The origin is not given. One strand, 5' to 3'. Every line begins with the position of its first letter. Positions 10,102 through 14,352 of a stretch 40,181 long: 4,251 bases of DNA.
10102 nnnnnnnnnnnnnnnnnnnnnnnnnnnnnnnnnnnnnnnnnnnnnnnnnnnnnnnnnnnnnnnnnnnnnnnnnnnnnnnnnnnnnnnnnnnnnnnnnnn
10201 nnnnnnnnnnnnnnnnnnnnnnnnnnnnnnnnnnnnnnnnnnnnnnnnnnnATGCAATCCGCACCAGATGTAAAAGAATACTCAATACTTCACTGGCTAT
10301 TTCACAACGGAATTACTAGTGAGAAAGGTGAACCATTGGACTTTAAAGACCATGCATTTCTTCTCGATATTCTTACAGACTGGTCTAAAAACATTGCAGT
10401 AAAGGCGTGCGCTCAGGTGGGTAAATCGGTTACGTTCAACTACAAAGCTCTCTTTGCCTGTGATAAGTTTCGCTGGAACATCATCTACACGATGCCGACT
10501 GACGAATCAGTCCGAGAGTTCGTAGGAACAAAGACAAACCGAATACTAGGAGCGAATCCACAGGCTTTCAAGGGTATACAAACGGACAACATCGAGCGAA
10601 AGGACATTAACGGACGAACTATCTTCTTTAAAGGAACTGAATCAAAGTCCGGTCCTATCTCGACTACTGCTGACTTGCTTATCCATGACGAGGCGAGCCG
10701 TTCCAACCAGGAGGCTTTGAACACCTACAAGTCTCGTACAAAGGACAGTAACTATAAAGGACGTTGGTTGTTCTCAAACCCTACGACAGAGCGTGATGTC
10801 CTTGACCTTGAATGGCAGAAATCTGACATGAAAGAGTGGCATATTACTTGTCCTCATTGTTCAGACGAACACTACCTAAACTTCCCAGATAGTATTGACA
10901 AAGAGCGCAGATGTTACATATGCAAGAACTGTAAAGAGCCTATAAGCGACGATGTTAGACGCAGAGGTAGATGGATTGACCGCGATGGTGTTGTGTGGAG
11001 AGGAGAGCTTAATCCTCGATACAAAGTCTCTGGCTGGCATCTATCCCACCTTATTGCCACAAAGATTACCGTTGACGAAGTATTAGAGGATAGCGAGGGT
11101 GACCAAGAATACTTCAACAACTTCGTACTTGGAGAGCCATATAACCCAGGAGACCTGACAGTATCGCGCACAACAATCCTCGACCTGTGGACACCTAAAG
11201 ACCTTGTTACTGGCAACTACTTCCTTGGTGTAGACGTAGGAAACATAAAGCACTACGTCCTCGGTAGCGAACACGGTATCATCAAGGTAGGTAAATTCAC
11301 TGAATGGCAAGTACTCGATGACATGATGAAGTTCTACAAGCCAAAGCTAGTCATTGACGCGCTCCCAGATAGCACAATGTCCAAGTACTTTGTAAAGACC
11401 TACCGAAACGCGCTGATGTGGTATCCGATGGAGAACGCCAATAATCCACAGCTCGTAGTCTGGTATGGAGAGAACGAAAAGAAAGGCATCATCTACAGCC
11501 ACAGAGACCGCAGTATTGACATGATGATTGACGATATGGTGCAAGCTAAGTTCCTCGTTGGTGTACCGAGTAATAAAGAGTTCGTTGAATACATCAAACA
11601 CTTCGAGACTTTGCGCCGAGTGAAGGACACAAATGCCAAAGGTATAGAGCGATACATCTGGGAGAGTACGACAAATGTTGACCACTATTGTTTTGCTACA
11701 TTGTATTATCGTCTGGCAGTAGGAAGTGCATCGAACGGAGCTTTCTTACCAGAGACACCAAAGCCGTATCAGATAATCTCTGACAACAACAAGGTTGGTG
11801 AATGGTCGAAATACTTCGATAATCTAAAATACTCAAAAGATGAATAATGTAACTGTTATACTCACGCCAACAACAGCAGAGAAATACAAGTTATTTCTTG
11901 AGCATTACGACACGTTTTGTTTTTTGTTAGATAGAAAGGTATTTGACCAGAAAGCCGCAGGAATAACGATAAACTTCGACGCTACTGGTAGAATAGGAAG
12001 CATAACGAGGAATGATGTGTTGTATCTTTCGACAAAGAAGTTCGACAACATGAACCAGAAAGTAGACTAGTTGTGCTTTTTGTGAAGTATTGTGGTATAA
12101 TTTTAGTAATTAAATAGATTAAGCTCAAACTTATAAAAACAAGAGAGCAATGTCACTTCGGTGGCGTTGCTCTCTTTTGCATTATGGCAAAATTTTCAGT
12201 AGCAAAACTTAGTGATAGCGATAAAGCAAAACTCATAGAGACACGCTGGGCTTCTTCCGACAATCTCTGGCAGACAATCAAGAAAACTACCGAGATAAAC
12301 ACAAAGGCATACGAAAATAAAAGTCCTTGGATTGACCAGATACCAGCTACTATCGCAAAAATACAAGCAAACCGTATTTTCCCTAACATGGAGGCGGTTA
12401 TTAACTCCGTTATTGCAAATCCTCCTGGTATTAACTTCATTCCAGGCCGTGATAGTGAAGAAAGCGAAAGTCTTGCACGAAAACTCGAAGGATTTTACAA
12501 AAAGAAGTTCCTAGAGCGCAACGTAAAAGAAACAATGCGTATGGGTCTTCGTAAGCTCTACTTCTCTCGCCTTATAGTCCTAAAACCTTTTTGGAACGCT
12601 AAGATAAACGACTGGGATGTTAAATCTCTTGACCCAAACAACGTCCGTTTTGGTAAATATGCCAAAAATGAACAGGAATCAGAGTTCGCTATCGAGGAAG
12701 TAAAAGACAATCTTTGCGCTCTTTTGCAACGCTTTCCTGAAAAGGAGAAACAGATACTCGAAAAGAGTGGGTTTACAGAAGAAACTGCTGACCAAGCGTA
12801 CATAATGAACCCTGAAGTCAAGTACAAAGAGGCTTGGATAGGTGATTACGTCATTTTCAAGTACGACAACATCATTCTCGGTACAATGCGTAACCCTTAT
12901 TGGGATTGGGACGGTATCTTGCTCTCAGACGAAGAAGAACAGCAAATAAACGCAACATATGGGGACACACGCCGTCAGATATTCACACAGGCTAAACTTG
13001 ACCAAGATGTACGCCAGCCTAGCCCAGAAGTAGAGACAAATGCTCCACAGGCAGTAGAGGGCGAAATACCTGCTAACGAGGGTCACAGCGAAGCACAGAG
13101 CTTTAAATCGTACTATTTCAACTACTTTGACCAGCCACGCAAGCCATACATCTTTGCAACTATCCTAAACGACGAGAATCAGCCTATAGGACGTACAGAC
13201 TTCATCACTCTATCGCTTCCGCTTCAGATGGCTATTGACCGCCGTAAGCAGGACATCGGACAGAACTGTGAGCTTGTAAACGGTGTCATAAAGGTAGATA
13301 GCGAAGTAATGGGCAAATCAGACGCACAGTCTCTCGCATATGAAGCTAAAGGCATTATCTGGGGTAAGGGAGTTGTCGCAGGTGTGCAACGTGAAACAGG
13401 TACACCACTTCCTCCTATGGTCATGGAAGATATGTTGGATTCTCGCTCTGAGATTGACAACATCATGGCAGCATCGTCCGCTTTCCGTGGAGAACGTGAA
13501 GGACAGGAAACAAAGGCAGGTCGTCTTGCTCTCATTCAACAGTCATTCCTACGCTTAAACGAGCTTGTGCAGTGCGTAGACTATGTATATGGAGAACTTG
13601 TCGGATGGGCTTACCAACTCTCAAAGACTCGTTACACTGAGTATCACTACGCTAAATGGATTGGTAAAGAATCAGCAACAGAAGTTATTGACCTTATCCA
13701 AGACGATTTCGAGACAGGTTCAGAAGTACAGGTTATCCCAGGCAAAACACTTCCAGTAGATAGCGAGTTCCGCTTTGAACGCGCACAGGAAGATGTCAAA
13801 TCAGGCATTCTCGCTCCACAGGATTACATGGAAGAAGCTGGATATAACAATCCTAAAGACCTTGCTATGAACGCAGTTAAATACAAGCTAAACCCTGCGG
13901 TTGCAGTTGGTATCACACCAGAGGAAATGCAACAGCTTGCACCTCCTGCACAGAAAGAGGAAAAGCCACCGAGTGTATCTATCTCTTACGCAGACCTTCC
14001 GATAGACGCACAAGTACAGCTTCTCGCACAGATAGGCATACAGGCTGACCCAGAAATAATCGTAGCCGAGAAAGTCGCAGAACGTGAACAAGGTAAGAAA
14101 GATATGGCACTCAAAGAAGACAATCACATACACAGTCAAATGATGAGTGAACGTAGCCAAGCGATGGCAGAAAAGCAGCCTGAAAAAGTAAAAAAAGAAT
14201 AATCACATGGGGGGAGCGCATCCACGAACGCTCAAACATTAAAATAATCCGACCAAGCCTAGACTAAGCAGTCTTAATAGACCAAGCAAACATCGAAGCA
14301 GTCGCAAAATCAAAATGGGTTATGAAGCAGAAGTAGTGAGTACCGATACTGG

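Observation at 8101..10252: GroES-like (with Cys-rich insert) and GroEL-like pair embedded between TerS and TerL of a 40-kb phage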

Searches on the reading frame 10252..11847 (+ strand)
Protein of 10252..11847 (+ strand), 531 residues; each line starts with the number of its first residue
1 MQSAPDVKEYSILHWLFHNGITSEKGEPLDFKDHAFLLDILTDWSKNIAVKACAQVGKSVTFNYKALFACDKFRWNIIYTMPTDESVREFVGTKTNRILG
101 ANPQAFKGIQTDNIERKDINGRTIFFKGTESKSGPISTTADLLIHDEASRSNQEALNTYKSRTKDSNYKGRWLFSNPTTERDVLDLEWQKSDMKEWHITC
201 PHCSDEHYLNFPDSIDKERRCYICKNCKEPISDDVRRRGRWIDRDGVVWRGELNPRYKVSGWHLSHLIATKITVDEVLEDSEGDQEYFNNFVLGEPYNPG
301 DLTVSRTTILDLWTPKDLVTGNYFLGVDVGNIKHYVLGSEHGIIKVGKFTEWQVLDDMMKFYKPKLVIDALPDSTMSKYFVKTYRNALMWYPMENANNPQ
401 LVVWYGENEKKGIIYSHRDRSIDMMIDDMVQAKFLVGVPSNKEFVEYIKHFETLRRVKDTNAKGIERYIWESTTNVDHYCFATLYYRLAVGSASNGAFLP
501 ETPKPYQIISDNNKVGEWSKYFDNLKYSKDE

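Call 3: search_protein_families(library=pfam, proteins=[window:10252-11847:+], max_evalue=1)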
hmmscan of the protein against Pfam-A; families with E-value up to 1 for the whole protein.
window:10252-11847:+ (531 aa): 4 families
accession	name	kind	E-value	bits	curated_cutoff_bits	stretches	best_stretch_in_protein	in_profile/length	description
PF05876.18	GpA_ATPase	-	1.3e-19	71.3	25.6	1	46-241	28-247/247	Phage terminase large subunit gpA, ATPase domain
PF12760.12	Zn_ribbon_IS1595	-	0.26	11.7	25.4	1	198-228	19-44/46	Transposase zinc-ribbon domain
PF23451.1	Zn_ribbon_PaaD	-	0.31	11.1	27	0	191-230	8-48/53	PaaD zinc beta ribbon domain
PF21817.3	CapR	-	0.44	11.2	24.2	0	192-224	27-66/67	CapR homology domain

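Call 4: search_protein_families(library=phrogs, proteins=[window:10252-11847:+], max_evalue=0.1)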
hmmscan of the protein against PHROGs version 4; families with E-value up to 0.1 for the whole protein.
window:10252-11847:+ (531 aa): 8 families
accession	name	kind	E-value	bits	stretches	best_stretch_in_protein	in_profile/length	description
phrog_675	-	head and packaging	1e-69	236.4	1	12-494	24-551/576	terminase large subunit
phrog_15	-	head and packaging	2.2e-14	53.8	1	48-276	402-656/1330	terminase large subunit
phrog_2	-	head and packaging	3.2e-13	50.3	1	35-482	268-584/807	terminase large subunit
phrog_12876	-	head and packaging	1e-10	42.7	1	83-216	2-136/235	terminase large subunit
phrog_21311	-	head and packaging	0.0012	19.7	1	121-250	49-198/218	terminase large subunit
phrog_7579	-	head and packaging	0.002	18.4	1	33-192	5-162/239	terminase large subunit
phrog_38657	-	unknown function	0.049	14.7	0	213-235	40-62/71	-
phrog_1305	-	DNA, RNA and nucleotide metabolism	0.091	13.1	0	187-243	6-71/226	DNA binding protein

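Call 53: search_dna_similar(query=window:10252-11847:+, collection=phages, mode=protein, max_rows=15)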
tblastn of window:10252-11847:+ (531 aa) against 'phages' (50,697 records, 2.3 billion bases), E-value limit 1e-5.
Records with a match: 573; places in all: 573; records where one place covers at least 80% of the query: 39.
Best place of each record, by identity: <60% 573.
By first word of the organism name: Bacillus 235; Staphylococcus 222; Vibrio 32; Enterococcus 23; Lactobacillus 21; Ralstonia 10; Pseudomonas 5; Acinetobacter 5; Achromobacter 3; Caulobacter 2; and 13 more.
By host as written in the record: Staphylococcus aureus 78; - 69; Bacillus subtilis 30; Bacillus cereus 26; Bacillus thuringiensis subsp. kurstaki 20; Staphylococcus carnosus TM300 13; Staphylococcus sp. 12; Bacillus thuringiensis kurstaki 11; and 144 more.
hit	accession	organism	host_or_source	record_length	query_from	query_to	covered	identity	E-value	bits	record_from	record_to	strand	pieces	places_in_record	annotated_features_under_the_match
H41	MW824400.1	Vibrio phage 51E28.4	Vibrio crassostreae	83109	11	512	95%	25.0%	2e-20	101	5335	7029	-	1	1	hypothetical protein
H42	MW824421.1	Vibrio phage 51E28.1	Vibrio crassostreae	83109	11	512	95%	24.8%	7e-20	100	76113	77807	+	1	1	hypothetical protein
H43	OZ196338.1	Vibrio phage K404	Seawater and oysters mix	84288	11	512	95%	24.8%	2e-19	99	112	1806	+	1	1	terminase large subunit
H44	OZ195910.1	Vibrio phage K478b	Seawater and oysters mix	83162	11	512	95%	24.8%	1e-18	96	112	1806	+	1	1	terminase large subunit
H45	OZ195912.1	Vibrio phage K478a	Seawater and oysters mix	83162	11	512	95%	24.8%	1e-18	96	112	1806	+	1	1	terminase large subunit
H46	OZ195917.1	Vibrio phage K468a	Seawater and oysters mix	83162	11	512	95%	24.8%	1e-18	96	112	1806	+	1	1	terminase large subunit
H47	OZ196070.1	Vibrio phage K449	Seawater and oysters mix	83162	11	512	95%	24.8%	1e-18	96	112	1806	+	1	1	terminase large subunit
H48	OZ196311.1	Vibrio phage K473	Seawater and oysters mix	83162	11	512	95%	24.8%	1e-18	96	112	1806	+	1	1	terminase large subunit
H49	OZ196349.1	Vibrio phage K381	Seawater and oysters mix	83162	11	512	95%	24.8%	1e-18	96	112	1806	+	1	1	terminase large subunit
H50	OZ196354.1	Vibrio phage K376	Seawater and oysters mix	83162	11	512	95%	24.8%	1e-18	96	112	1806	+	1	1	terminase large subunit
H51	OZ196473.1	Vibrio phage K486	Seawater and oysters mix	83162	11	512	95%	24.8%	1e-18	96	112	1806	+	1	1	terminase large subunit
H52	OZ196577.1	Vibrio phage K405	Seawater and oysters mix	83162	11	512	95%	24.8%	1e-18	96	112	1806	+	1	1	terminase large subunit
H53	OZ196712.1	Vibrio phage K462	Seawater and oysters mix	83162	11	512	95%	24.8%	1e-18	96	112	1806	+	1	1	terminase large subunit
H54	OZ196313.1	Vibrio phage K468b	Seawater and oysters mix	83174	11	512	95%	24.8%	1e-18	96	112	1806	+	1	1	terminase large subunit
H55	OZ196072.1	Vibrio phage K450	Seawater and oysters mix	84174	11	512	95%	24.8%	1e-18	96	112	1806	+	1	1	terminase large subunit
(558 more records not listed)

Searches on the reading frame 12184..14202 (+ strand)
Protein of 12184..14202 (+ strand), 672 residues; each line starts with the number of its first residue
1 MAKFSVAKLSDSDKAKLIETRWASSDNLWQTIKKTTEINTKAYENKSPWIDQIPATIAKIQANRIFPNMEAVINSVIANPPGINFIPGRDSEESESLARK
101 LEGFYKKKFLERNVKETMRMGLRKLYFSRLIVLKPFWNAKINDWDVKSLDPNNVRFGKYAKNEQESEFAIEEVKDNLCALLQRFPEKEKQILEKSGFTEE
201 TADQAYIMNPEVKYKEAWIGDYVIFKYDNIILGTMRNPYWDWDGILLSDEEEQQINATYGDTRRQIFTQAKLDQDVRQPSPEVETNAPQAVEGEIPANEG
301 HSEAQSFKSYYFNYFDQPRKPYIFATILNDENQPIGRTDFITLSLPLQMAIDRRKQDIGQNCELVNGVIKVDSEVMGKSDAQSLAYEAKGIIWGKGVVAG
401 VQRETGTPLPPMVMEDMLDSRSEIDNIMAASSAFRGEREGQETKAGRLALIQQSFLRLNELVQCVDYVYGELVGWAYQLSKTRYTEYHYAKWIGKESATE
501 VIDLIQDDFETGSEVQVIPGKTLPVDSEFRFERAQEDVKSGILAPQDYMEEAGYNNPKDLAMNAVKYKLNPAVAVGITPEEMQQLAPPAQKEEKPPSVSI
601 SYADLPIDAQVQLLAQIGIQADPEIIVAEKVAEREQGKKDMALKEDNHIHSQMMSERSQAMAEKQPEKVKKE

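Call 3: search_protein_families(library=pfam, proteins=[window:12184-14202:+], max_evalue=1)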
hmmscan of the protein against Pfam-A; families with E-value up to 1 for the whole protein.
window:12184-14202:+ (672 aa): 0 families

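Call 4: search_protein_families(library=phrogs, proteins=[window:12184-14202:+], max_evalue=0.1)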
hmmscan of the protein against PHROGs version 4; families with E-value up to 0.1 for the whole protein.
window:12184-14202:+ (672 aa): 1 family
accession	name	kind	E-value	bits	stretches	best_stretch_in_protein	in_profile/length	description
phrog_156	-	head and packaging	3.9e-07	29.9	1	58-664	59-659/681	portal protein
